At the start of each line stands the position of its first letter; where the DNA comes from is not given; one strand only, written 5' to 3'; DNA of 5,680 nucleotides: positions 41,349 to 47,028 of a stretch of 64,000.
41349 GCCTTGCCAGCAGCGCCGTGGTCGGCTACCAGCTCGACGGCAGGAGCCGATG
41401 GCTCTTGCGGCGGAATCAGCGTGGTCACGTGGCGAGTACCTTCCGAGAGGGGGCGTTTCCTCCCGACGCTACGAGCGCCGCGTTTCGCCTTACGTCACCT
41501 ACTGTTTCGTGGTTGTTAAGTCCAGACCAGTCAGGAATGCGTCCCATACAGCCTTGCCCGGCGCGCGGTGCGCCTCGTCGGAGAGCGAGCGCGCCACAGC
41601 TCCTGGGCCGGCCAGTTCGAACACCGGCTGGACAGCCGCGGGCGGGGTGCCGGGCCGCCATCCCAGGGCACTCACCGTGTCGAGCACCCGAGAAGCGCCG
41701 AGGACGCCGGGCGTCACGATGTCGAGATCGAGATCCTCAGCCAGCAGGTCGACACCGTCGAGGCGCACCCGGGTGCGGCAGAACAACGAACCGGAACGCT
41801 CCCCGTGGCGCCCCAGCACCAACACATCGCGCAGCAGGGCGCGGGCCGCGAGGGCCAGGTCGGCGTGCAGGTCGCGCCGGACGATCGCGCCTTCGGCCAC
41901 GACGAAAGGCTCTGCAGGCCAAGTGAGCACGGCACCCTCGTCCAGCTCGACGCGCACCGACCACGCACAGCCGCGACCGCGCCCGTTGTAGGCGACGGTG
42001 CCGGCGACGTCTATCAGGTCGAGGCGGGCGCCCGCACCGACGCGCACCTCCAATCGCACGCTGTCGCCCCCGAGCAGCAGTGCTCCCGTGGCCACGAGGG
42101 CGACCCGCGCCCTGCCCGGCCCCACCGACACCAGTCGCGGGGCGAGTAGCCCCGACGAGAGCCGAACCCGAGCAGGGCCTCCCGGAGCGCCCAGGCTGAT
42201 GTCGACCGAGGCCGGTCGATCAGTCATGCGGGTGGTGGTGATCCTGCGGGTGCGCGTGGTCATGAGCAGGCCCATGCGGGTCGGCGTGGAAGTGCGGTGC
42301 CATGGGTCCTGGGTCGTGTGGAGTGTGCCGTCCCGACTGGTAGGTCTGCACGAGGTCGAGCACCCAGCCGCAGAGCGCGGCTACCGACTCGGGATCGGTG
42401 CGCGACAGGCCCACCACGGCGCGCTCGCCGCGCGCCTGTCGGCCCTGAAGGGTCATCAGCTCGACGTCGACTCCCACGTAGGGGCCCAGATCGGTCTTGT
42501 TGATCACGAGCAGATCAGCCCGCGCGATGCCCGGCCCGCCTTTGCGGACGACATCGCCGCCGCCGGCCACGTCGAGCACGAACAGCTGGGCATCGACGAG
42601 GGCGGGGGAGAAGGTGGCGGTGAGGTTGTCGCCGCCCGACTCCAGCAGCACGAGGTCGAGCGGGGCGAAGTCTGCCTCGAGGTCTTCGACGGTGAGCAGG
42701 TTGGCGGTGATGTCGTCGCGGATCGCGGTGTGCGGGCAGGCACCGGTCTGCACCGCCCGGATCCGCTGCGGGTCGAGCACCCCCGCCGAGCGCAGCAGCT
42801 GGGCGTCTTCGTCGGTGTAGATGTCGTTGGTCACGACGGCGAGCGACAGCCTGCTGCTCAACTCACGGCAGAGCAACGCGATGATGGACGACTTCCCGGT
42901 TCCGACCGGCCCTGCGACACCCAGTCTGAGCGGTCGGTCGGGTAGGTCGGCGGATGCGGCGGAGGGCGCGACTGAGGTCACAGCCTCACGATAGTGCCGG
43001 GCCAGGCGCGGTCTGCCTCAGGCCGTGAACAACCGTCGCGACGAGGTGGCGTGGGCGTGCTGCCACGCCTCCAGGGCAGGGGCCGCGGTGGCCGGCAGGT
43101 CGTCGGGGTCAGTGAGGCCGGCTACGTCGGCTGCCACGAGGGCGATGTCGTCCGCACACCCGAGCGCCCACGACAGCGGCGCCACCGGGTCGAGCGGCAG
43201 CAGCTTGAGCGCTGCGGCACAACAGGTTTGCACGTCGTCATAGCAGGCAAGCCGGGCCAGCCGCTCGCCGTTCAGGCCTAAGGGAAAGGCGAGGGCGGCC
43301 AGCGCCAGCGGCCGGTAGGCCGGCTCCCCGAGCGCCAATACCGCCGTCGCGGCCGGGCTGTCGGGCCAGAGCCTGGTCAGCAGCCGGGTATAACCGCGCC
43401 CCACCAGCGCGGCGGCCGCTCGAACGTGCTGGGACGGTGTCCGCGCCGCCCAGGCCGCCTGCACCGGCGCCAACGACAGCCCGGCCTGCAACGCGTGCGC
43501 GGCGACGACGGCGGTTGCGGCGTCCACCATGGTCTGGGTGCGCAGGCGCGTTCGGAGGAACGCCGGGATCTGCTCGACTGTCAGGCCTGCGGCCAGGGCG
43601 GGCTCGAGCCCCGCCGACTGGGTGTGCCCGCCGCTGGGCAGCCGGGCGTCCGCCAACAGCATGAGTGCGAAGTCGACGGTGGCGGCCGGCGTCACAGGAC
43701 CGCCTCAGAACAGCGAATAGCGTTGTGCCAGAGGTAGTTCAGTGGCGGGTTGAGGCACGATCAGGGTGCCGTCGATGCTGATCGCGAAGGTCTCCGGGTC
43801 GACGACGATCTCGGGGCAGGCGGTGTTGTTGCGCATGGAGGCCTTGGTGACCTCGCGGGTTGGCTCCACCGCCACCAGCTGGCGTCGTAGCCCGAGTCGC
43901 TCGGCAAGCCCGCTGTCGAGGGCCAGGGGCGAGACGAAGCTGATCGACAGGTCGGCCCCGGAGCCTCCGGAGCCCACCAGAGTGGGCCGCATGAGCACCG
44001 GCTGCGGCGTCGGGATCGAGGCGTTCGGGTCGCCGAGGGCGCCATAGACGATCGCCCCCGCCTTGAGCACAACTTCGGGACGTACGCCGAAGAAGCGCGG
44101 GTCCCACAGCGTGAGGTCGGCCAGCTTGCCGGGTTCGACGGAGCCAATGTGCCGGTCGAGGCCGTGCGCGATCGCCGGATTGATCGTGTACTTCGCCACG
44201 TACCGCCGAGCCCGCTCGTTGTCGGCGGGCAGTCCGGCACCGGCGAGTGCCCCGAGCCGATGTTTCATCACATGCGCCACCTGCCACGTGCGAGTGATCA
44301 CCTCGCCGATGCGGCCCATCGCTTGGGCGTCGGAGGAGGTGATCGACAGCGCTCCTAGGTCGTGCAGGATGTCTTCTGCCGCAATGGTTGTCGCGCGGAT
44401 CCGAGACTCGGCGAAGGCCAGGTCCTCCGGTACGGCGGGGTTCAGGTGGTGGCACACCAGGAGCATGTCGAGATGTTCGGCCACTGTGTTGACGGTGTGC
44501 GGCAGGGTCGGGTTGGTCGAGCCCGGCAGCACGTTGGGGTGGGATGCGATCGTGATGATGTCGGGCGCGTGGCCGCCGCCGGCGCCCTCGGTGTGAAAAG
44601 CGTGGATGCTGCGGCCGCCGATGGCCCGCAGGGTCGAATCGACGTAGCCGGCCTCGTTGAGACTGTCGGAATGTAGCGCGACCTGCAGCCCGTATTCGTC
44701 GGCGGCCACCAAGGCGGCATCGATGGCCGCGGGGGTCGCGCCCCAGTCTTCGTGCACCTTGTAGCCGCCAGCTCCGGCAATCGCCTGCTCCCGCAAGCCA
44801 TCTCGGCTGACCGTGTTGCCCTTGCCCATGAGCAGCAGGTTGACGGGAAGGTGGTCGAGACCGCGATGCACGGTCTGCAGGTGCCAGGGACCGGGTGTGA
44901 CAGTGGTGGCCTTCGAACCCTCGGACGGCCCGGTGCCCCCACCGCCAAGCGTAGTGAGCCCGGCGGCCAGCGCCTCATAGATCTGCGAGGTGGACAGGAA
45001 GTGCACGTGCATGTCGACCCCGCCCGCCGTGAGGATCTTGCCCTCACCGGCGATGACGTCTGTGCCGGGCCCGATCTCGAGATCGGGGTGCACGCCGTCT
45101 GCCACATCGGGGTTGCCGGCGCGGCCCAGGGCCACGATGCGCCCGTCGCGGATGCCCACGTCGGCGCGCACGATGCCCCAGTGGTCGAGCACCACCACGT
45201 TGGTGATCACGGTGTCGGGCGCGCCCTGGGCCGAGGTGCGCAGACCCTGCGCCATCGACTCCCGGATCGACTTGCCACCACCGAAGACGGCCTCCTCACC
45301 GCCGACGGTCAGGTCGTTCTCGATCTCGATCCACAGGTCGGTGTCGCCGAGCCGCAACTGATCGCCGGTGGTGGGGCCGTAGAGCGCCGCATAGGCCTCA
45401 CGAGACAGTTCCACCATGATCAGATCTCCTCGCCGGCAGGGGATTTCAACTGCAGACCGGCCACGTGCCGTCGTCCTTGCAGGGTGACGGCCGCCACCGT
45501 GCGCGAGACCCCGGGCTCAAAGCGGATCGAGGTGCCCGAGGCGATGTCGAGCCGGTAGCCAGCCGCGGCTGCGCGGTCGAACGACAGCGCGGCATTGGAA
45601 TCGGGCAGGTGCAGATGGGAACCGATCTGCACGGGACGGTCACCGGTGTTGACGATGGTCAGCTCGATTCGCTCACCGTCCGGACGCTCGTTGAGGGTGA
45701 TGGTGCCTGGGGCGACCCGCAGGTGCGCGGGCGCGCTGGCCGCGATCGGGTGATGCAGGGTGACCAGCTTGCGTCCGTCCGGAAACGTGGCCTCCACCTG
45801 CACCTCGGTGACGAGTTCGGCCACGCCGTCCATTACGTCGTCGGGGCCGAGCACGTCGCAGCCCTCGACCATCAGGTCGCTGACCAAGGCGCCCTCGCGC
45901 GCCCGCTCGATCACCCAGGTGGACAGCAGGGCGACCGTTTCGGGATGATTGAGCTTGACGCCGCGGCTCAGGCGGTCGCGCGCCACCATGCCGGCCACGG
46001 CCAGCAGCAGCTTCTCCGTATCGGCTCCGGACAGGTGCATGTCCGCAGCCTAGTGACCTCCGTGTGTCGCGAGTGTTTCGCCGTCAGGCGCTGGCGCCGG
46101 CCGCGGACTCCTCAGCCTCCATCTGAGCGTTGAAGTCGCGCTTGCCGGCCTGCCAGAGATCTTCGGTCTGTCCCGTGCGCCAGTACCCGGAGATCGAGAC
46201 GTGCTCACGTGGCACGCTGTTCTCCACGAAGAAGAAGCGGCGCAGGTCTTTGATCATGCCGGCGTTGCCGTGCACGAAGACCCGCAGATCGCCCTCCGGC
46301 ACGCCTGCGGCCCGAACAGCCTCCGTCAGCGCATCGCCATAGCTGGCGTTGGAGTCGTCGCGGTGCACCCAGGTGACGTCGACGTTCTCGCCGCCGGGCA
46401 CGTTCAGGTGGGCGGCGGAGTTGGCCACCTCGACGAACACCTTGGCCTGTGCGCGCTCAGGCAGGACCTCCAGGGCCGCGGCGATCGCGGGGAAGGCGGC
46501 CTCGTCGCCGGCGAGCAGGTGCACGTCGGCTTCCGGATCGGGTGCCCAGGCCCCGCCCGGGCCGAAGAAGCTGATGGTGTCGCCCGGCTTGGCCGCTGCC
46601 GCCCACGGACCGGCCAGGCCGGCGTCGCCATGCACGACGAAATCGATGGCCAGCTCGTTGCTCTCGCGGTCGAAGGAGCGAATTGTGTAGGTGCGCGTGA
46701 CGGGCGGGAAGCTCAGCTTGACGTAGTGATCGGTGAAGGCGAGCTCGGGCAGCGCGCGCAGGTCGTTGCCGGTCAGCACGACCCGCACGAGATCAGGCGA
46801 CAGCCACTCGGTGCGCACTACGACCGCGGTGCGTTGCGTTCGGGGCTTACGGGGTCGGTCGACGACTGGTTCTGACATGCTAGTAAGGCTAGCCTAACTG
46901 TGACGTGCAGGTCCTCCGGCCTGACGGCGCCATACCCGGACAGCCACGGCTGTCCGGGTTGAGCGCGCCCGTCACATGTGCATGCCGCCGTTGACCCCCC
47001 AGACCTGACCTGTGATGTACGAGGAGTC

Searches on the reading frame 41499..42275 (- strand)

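Call 65: search_protein_families(library=pfam, proteins=[window:41499-42275:-], max_evalue=0.001)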
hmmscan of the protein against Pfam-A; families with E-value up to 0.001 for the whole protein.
window:41499-42275:- (258 aa): 1 family
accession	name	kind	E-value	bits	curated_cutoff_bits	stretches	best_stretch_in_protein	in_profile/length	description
PF01774.22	UreD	-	1.9e-20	74.3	27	1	60-200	2-151/201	UreD urease accessory protein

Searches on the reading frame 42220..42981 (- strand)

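Call 65: search_protein_families(library=pfam, proteins=[window:42220-42981:-], max_evalue=0.001)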
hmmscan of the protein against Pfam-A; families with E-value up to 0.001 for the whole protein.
window:42220-42981:- (253 aa): 2 families
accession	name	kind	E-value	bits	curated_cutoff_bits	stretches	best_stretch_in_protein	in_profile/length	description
PF02492.25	cobW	-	1.2e-28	100.3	20.7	1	21-189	4-178/180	CobW/HypB/UreG, nucleotide-binding domain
PF03308.22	MeaB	-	0.00086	18.8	23.1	0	16-164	32-182/273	Methylmalonyl Co-A mutase-associated GTPase MeaB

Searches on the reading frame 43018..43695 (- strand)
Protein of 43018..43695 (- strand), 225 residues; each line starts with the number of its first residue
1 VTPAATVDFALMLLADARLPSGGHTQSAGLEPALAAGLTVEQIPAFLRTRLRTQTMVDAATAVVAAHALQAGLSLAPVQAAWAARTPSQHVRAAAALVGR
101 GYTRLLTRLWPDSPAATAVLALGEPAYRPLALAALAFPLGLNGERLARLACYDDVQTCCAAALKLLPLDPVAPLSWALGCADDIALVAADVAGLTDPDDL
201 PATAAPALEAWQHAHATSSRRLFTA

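Call 65: search_protein_families(library=pfam, proteins=[window:43018-43695:-], max_evalue=0.001)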
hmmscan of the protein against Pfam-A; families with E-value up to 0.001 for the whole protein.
window:43018-43695:- (225 aa): 1 family
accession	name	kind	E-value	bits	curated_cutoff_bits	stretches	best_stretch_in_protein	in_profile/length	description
PF01730.21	UreF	-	2.5e-12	47.8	23.3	1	41-172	5-142/151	UreF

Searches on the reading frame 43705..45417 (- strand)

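Call 65: search_protein_families(library=pfam, proteins=[window:43705-45417:-], max_evalue=0.001)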
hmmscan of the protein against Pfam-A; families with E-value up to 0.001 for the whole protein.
window:43705-45417:- (570 aa): 3 families
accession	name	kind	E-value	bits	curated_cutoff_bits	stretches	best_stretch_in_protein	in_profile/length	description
PF01979.26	Amidohydro_1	-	1e-59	203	25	1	128-451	1-335/345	Amidohydrolase family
PF00449.26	Urease_alpha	-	7.8e-52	175.1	23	1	3-122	2-121/121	Urease alpha-subunit, N-terminal domain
PF07969.17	Amidohydro_3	-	2e-10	41.2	29.7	1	231-458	263-472/472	Amidohydrolase family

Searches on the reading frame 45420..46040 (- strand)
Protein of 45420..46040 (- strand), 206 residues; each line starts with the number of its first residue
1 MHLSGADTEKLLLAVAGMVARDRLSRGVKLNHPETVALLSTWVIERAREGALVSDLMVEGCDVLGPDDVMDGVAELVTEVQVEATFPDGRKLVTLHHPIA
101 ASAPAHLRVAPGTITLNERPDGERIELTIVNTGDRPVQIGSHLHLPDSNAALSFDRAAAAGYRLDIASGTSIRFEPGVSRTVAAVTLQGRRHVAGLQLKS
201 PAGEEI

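Call 65: search_protein_families(library=pfam, proteins=[window:45420-46040:-], max_evalue=0.001)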
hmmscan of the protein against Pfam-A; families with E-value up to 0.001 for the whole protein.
window:45420-46040:- (206 aa): 2 families
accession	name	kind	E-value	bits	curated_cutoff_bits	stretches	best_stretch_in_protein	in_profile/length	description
PF00547.23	Urease_gamma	-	7.8e-39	132.5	23.9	1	1-99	1-99/99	Urease, gamma subunit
PF00699.25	Urease_beta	-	1.6e-33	115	25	1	106-198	3-93/98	Urease beta subunit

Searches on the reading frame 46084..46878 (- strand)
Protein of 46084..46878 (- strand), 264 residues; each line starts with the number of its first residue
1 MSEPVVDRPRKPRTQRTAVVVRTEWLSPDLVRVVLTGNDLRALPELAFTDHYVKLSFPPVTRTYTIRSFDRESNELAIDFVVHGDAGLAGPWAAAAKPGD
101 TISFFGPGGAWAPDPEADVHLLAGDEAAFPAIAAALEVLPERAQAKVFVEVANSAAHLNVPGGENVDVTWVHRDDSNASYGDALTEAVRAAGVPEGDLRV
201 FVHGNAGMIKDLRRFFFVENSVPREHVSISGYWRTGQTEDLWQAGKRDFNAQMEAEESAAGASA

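Call 65: search_protein_families(library=pfam, proteins=[window:46084-46878:-], max_evalue=0.001)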
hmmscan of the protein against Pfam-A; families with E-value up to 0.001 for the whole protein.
window:46084-46878:- (264 aa): 2 families
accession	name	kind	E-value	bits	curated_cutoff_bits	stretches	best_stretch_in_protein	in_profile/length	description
PF04954.18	SIP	-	5.6e-35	120.9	26.3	1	117-236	1-119/119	Siderophore-interacting protein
PF08021.17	FAD_binding_9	-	5.9e-29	101.2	23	2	59-110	68-119/120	Siderophore-interacting FAD-binding domain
